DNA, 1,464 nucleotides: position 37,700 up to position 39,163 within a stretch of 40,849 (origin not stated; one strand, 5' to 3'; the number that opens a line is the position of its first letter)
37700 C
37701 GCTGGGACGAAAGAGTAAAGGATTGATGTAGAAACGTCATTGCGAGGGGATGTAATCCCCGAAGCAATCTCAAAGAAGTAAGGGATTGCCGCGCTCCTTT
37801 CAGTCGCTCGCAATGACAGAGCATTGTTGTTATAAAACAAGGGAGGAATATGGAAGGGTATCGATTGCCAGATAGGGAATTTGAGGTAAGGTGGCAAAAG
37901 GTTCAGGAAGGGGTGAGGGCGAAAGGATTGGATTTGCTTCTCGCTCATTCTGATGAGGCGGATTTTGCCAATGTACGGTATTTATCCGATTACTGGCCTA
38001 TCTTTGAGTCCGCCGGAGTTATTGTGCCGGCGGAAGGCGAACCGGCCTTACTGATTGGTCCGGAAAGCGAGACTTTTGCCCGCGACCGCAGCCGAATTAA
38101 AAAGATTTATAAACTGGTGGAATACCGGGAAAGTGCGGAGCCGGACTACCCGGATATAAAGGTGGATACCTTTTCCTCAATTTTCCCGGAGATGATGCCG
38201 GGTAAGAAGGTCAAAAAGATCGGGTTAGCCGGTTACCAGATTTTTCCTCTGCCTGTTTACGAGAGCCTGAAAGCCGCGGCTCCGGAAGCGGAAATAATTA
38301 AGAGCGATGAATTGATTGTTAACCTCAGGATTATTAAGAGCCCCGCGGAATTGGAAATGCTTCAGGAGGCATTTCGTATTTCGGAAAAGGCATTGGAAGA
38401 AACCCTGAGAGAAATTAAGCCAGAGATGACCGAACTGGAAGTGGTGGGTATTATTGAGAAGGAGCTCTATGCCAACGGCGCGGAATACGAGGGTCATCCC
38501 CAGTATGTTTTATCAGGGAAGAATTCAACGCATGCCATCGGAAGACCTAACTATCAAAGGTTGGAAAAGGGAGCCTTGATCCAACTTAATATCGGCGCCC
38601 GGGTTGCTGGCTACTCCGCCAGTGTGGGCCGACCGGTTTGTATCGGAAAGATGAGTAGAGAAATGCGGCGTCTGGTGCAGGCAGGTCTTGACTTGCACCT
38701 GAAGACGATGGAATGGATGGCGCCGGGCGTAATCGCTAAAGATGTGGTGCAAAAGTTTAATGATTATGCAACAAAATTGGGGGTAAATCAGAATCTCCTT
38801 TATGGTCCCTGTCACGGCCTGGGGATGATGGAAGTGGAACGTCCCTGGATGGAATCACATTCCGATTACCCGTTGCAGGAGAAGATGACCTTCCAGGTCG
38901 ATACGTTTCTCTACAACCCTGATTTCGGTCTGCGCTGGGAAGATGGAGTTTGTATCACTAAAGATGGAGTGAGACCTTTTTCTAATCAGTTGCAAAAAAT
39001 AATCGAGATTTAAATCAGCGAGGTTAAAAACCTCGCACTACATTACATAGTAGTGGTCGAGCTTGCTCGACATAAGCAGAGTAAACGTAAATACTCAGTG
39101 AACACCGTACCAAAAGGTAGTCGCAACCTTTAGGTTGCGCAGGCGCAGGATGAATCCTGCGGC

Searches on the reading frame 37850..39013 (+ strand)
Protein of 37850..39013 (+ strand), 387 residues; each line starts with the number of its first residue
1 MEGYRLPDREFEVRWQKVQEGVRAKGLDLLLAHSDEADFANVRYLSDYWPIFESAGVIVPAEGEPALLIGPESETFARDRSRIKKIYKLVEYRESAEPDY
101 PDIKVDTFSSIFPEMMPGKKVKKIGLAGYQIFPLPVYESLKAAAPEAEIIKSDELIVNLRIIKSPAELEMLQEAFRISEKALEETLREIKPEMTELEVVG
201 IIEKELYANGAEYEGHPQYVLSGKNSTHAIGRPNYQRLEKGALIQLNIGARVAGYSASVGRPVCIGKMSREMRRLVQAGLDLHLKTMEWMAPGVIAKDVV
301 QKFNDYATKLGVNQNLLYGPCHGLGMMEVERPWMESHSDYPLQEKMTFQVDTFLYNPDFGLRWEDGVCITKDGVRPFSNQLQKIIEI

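Call 54: search_protein_families(library=pfam, proteins=[window:37850-39013:+], max_evalue=0.00001)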
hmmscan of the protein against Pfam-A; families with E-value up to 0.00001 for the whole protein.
window:37850-39013:+ (387 aa): 2 families
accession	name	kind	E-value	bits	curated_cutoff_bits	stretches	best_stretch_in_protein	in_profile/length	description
PF00557.29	Peptidase_M24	-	4.1e-36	125.2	23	1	170-371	2-208/208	Metallopeptidase family M24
PF01321.24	Creatinase_N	-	1.1e-12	49.1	22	1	14-162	1-128/128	Creatinase/Prolidase N-terminal domain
